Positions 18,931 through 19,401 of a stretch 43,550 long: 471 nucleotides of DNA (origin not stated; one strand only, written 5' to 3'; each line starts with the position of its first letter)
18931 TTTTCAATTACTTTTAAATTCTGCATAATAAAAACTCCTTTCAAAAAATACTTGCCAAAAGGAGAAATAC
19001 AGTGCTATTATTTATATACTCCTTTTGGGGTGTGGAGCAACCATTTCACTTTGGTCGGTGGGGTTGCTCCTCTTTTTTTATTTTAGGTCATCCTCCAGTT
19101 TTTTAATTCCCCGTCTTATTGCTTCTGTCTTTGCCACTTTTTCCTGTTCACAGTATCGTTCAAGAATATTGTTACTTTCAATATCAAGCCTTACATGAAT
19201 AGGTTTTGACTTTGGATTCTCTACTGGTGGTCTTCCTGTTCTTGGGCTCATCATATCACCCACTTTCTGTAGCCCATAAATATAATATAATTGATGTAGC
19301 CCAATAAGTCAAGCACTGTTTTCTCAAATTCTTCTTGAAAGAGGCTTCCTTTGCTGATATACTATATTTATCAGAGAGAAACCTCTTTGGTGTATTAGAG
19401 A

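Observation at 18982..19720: Tandem duplicated units: RHH/AT-hook mini-repressor gene plus a convergent promoter-hairpin-terminator sRNA overlapping its stop codon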

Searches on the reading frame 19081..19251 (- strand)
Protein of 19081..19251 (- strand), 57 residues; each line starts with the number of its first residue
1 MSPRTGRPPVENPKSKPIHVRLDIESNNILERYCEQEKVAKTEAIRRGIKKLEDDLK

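Call 6: search_protein_families(library=pfam, proteins=[window:19081-19251:-], max_evalue=0.1)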
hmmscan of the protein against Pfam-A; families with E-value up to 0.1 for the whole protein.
seq(57 aa): 1 family
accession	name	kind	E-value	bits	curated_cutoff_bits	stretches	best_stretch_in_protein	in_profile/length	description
PF19807.5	DUF6290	-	0.056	14.1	27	1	18-55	4-42/72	Family of unknown function (DUF6290)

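Call 13: search_protein_families(library=phrogs, proteins=[window:19081-19251:-], max_evalue=0.01)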
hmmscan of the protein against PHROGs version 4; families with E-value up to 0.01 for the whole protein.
seq(57 aa): 2 families
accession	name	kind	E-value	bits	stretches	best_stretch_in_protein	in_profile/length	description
phrog_876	-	transcription regulation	3.4e-16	60.5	1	1-56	54-108/239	transcriptional repressor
phrog_22338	-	unknown function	0.0061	17.6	1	4-50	41-90/207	-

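Call 16: find_homologous_proteins(query=window:19081-19251:-, max_evalue=0.001)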
Query seq(57 aa) (57 aa): 87 proteins with E <= 0.001 among 88 candidates.
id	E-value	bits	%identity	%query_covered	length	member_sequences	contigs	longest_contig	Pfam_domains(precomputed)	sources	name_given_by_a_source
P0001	8.5e-30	118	100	100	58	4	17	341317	-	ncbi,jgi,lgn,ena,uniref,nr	ncbi:MAG: hypothetical protein KH110_15455 [Clostridiales bacterium]|jgi:hypothetical protein|uniref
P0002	1.2e-28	115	98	100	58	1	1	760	-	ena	-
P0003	5.8e-22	94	82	100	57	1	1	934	PF10723.16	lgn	-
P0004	1.1e-20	90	79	98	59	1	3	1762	-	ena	-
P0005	3.0e-20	88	74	100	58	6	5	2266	-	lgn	-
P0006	6.6e-20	87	74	100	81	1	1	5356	-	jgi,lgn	-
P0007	2.0e-19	86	74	100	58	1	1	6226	-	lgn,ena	-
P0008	1.2e-18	83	75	100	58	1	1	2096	-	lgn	-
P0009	2.7e-18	82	72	100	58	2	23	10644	-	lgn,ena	-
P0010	4.5e-18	82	70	100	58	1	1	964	-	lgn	-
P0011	4.9e-18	81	72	100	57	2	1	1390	-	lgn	-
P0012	4.9e-18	81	75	100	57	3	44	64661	-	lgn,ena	-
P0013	6.5e-18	81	72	100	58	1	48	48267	-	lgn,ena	-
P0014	9.0e-18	81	70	100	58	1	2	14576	-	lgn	-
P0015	9.4e-18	81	78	95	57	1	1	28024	PF10723.16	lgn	-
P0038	2.1e-15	73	68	100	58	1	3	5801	PF01402.28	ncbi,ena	-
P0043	1.6e-14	71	65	100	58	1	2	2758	PF10723.16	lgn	-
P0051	1.2e-13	68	62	91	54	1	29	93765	PF10723.16,PF01402.28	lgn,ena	-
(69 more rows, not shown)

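Call 17: find_related_loci(query=window:19081-19251:-, collection=viral_contigs, flank=2500)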
Query seq(57 aa) (57 aa) in viral_contigs; peptide patterns used: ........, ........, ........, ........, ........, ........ (x = any residue, [..] = any of these).
599 stretches matched a pattern (row limit reached: there are more); 532 encode a relative of the query (tblastn E <= 1e-3); the best 80 are kept; 80 distinct loci.
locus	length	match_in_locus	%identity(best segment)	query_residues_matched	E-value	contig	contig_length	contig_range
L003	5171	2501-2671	68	1-57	4e-23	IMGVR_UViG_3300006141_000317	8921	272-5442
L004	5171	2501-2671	68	1-57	7e-23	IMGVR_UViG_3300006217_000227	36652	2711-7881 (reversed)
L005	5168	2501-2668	72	1-57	1e-22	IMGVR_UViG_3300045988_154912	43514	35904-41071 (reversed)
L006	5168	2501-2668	72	1-57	1e-22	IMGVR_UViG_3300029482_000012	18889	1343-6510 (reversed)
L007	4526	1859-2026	72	1-57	2e-22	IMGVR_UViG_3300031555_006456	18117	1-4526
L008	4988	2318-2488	68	1-57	2e-22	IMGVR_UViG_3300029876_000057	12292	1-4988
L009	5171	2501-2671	67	1-57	5e-22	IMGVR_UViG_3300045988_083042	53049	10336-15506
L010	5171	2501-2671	67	1-57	5e-22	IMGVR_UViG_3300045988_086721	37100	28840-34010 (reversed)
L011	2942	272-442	67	1-57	5e-22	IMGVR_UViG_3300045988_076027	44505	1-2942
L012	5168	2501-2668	67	1-57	9e-22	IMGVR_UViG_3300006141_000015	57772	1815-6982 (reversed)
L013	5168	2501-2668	68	1-57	3e-21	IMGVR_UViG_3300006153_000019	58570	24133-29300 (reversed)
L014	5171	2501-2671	63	1-57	3e-21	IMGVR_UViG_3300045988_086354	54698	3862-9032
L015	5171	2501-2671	63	1-57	3e-21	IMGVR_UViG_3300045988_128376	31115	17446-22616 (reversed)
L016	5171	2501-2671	63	1-57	4e-21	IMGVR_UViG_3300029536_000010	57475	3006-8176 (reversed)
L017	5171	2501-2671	67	1-57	8e-21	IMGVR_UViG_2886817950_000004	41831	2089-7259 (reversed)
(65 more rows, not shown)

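Call 59: find_encoding_contigs(protein=P0001, flank=4000, max_places=6)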
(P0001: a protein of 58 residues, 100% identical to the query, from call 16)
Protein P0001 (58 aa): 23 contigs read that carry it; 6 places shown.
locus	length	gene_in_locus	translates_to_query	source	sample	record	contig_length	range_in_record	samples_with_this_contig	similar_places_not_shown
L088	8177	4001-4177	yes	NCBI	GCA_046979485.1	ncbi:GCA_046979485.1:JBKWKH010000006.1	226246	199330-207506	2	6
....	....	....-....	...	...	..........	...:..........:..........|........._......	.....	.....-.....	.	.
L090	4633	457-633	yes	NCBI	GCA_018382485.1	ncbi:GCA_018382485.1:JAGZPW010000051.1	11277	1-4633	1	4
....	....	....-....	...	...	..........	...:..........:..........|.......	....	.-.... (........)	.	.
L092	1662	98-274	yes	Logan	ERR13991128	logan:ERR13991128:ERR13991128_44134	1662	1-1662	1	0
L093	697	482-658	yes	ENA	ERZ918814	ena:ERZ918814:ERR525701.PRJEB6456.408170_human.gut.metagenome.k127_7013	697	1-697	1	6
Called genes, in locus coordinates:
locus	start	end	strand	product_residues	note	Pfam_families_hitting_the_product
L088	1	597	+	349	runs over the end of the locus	PF22671:Gp18_domIII_N (weak), PF04984:Phage_sheath_1, PF17482:Phage_sheath_1C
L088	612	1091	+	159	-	PF09393:DUF2001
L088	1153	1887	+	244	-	PF27000:PH_gly_zipper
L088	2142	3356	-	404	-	PF01548:DEDD_Tnp_IS110, PF02371:Transposase_20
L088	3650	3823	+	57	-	PF10723:RepB-RCR_reg (weak), PF01402:RHH_1 (weak)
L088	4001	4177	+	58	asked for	-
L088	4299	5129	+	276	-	PF08346:AntA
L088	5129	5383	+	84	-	-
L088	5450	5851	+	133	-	PF08890:Phage_TAC_5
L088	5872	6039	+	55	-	-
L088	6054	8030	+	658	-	PF20155:TMP_3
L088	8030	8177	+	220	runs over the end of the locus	PF23457:LysM2_NFP (faint), PF01476:LysM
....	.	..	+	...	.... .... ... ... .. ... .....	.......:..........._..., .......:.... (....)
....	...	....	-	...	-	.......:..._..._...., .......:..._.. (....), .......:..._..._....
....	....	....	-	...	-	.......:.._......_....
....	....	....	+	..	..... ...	-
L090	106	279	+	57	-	PF10723:RepB-RCR_reg (weak), PF01402:RHH_1 (weak)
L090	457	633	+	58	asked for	-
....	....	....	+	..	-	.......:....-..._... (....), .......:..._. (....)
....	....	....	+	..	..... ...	-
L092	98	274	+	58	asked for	-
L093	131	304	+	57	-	PF10723:RepB-RCR_reg (weak), PF01402:RHH_1 (weak)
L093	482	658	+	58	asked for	-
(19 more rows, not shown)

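Call 66: find_related_loci(query=window:19081-19251:-, collection=genome_contigs, flank=1500)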
Query seq(57 aa) (57 aa) in genome_contigs; peptide patterns used: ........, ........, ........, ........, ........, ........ (x = any residue, [..] = any of these).
600 stretches matched a pattern (row limit reached: there are more); 192 encode a relative of the query (tblastn E <= 1e-3); the best 80 are kept; 79 distinct loci.
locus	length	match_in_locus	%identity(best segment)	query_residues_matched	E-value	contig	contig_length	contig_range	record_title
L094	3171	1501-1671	74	1-57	2e-25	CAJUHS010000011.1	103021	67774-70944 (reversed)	MAG TPA_asm: uncultured Oscillospiraceae bacterium isolate MGBC137711 genome assembly, contig: MGBC137711.11, whole geno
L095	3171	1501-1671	72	1-57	1e-23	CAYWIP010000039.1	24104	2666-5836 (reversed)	MAG TPA_asm: uncultured Ruminococcus sp. isolate SRP287540_co1_257 genome assembly, contig: NODE_2063_length_24104_cov_1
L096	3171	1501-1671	70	1-57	1e-23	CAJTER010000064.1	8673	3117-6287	Clostridia bacterium isolate C62_85_CA_BP genome assembly, contig: MGBC000178.64, whole genome shotgun sequence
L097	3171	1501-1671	68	1-57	3e-23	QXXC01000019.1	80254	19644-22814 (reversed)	Clostridiaceae bacterium strain 1XD21-72 Scaffold19_1, whole genome shotgun sequence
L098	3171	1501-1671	70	1-57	1e-22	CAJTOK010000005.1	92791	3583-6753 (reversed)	MAG TPA_asm: uncultured Lachnospiraceae bacterium isolate MGBC103936 genome assembly, contig: MGBC103936.5, whole genome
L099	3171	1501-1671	68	1-57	1e-22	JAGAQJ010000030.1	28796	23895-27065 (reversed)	MAG: Lachnospiraceae bacterium isolate RGIG8678 Water_deer_Colon-1__c154250, whole genome shotgun sequence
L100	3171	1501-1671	70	1-57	2e-22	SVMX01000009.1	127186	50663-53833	MAG: Oscillospiraceae bacterium isolate SIG524 NODE_3160_length_127186_cov_3.623765, whole genome shotgun sequence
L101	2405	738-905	72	1-57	3e-22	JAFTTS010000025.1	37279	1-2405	MAG: Clostridia bacterium isolate RGIG4141 Roe_deer_Colon-1__c160810, whole genome shotgun sequence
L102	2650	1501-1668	70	1-57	6e-22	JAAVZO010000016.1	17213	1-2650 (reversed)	MAG: Clostridiales bacterium isolate ABMPRH_126_1 k141_612742, whole genome shotgun sequence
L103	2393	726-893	72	1-57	5e-22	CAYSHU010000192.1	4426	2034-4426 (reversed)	MAG TPA_asm: uncultured Ruminococcus sp. isolate SRP199465_co1_571 genome assembly, contig: NODE_52414_length_4426_cov_5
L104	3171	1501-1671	68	1-57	8e-22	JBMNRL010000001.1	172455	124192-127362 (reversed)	MAG: Blautia sp. isolate SBF912SR2HQ0045 scaffold_266_c1, whole genome shotgun sequence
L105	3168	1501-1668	67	1-57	9e-22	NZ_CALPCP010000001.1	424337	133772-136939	Flintibacter muris strain DSM 110149 NODE_1_length_424337_cov_172.866059, whole genome shotgun sequence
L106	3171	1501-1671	65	1-57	1e-21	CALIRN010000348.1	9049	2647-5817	MAG TPA_asm: uncultured Eubacteriaceae bacterium isolate SRR2857969_bin.167_CONCOCT_v1.1_MAG genome assembly, contig: ER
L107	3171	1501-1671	67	1-57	5e-21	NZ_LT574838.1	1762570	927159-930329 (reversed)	Bariatricus massiliensis strain AT12, whole genome shotgun sequence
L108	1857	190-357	65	1-57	1e-20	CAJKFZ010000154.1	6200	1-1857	MAG TPA_asm: uncultured Ruminococcus sp. isolate ERR1430486-bin.53 genome assembly, contig: NODE_7587_length_6200_cov_5.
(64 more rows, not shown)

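Call 72: search_solved_structures(query=A5, max_evalue=1, show_alignments=2)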
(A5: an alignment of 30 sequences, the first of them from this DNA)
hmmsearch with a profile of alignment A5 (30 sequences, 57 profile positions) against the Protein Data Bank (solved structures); distinct sequences matched with E-value up to 1: 8.
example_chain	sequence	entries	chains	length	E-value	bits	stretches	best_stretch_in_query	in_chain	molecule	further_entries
2kel_A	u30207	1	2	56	0.0013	21.9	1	17-54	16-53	Uncharacterized protein 56B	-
5ytp_A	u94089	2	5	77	0.052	16.8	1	14-55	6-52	TTHA0139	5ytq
8adn_E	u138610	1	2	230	0.15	15.3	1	22-53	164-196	Proteasome subunit alpha type-6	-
2mdv_A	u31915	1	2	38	0.33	14.2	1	19-47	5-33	Designed protein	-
1p94_A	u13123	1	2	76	0.45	13.8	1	10-46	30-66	plasmid partition protein ParG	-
1b01_A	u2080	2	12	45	0.63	13.3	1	14-53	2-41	TRANSCRIPTIONAL REPRESSOR COPG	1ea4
2cpg_A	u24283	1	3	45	0.74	13.1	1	14-51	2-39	TRANSCRIPTIONAL REPRESSOR COPG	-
5x3t_A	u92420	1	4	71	0.78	13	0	16-49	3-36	Antitoxin VapB26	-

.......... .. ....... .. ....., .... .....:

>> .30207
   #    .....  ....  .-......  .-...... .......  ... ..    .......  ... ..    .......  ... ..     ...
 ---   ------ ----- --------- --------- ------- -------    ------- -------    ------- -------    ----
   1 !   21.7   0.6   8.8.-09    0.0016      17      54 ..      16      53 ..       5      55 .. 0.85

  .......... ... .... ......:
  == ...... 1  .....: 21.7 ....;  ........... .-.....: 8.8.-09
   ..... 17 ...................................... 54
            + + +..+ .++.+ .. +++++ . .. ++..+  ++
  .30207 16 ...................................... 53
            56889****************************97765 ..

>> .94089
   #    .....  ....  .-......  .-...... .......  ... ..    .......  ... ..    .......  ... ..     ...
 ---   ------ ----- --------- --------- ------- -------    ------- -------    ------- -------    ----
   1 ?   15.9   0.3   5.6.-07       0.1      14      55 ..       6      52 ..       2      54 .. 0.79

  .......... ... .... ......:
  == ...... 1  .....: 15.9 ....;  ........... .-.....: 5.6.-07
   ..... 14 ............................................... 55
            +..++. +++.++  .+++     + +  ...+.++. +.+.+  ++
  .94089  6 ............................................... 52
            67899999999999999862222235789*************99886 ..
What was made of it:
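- On Ribbon-helix-helix (CopG/Arc/MetJ) repressors, Pfam PF01402: The family profile hits SvtR, ParG, CopG and VapB chains (call 72).
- Closest known: Dual repressor plus antisense-RNA copy control of plasmids. Same: RHH-a carries a weak precomputed hit to PF10723 RepB-RCR_reg, and CopG appears among the distant hits to solved structures (calls 59, 72).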

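Call 75: search_dna_similar(query=window:19081-19251:-, collection=phages, mode=protein, max_rows=40, max_evalue=0.001)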
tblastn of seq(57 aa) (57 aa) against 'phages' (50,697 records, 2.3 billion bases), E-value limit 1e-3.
Records with a match: 22; places in all: 24; records where one place covers at least 80% of the query: 21.
Best place of each record, by identity: <60% 22.
By first word of the organism name: Streptococcus 13; Bacteriophage 3; Clostridioides 2; Clostridium 2; Peptoclostridium 1; Fusobacterium 1.
By host as written in the record: - 4; Streptococcus suis 8067 2; Clostridium difficile 2; Clostridioides sp. ES-S-0107-01 1; Streptococcus suis S95G 1; Streptococcus mitis 1; Streptococcus mitis P-44 1; Streptococcus dysgalactiae ATCC_27957 1; and 9 more.
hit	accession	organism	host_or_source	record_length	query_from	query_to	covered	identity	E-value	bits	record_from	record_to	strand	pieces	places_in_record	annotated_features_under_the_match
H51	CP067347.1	Clostridioides phage ES-S-0107-01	Clostridioides sp. ES-S-0107-01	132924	1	52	91%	50.9%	2e-7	50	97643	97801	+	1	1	record has no annotation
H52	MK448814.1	Streptococcus phage Javan583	Streptococcus suis S95G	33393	1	50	88%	52.0%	2e-9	56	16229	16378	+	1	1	hypothetical protein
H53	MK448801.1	Streptococcus phage Javan549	Streptococcus suis 8067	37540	1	50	88%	52.0%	2e-9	56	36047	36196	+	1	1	hypothetical protein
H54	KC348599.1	Streptococcus phage phi30c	Streptococcus suis 8067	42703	1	50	88%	52.0%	2e-9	56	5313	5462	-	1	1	hypothetical protein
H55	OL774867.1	Streptococcus phage MismyG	Streptococcus mitis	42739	1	50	88%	52.0%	5e-9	55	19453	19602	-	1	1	transcriptional regulator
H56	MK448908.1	Streptococcus phage Javan326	Streptococcus mitis P-44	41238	1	50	88%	52.0%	7e-9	54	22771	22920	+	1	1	hypothetical protein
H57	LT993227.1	Bacteriophage sp.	-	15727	4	52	86%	51.0%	1e-8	54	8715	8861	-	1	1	record has no annotation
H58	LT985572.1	Bacteriophage sp.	-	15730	4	52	86%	51.0%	1e-8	54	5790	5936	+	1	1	record has no annotation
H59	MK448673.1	Streptococcus phage Javan119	Streptococcus dysgalactiae ATCC_27957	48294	1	49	86%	51.0%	1e-7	51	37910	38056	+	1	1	hypothetical protein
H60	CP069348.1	Clostridioides phage pCD1602_4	water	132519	1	52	91%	46.2%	3e-8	52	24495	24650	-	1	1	record has no annotation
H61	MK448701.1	Streptococcus phage Javan197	Streptococcus equi Sz105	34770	1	50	88%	48.0%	3e-8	52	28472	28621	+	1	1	hypothetical protein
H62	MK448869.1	Streptococcus phage Javan190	Streptococcus equi ERR066392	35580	1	50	88%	48.0%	3e-8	52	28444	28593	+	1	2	hypothetical protein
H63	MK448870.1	Streptococcus phage Javan192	Streptococcus equi ERR066396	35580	1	50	88%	48.0%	3e-8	52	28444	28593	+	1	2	hypothetical protein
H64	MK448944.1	Streptococcus phage Javan452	Streptococcus pyogenes ERR111845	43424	1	50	88%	48.0%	4e-8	52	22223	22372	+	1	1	hypothetical protein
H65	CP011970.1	Peptoclostridium phage phiCDIF1296T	Peptoclostridium difficile strain ...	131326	1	56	98%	42.9%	3e-8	52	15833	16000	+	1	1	hypothetical protein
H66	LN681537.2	Clostridium phage phiCD211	Clostridium difficile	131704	1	56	98%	42.9%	3e-8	52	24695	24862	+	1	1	Ribbon-helix-helix protein, copG family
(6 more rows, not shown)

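Call 77: get_annotated_region(hit=H55, flank=1800)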
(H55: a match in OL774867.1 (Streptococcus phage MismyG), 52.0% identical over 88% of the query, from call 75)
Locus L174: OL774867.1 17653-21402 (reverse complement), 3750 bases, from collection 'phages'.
description: Streptococcus phage MismyG, complete genome.
organism: Streptococcus phage MismyG (NCBI taxid 2911153)
taxonomy: Viruses; Duplodnaviria; Heunggongvirae; Uroviricota; Caudoviricetes
host: Streptococcus mitis; source: -; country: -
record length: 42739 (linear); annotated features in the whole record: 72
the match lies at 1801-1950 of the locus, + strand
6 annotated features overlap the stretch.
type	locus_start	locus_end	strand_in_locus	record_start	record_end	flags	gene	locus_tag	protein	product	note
CDS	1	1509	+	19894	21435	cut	-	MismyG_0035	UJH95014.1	minor capsid protein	-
CDS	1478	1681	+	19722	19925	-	-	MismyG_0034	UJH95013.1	hypothetical protein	-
CDS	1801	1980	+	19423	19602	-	-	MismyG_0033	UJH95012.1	transcriptional regulator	CopG transcriptional regulator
CDS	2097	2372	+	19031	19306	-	-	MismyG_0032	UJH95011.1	hypothetical protein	-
CDS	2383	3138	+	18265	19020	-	-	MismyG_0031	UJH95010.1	antirepressor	antirepressor KilAC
CDS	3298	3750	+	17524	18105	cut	-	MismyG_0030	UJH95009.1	scaffold protein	-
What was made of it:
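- Closest known: Salmonella phage P22 immunity I region. Same: This compares with tube-to-tail-assembly-chaperone here (calls 6, 13) and capsid-to-scaffold in Streptococcus phage MismyG (call 77).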

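Call 78: get_annotated_region(hit=H66, flank=1800)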
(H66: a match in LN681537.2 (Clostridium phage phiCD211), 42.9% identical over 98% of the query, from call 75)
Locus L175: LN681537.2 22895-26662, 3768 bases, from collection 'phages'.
description: Clostridium phage phiCD211, complete genome.
organism: Clostridium phage phiCD211 (NCBI taxid 1582152)
taxonomy: Viruses; Duplodnaviria; Heunggongvirae; Uroviricota; Caudoviricetes
host: Clostridium difficile; source: -; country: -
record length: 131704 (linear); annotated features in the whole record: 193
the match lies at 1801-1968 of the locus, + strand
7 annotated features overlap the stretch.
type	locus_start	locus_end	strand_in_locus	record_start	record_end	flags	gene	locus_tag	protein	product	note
CDS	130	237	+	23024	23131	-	-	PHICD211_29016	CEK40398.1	hypothetical protein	Evidence 4 : Homologs of previously reported genes of unknown function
CDS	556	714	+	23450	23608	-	-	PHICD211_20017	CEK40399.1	hypothetical protein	Evidence 5 : No homology to any previously reported sequences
CDS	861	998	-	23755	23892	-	-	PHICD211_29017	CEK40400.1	hypothetical protein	Evidence 4 : Homologs of previously reported genes of unknown function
CDS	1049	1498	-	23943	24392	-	-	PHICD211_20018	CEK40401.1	DNA-binding protein Putative repressor RepR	Evidence 3 : Function proposed based on presence of conserved amino acid motif, structural feature or limited homology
CDS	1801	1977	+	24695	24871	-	-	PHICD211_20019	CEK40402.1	Ribbon-helix-helix protein, copG family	Evidence 4 : Homologs of previously reported genes of unknown function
CDS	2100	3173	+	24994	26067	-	-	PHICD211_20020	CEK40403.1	Antirepressor protein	-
CDS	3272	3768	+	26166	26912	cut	-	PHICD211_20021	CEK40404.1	hypothetical protein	Evidence 5 : No homology to any previously reported sequences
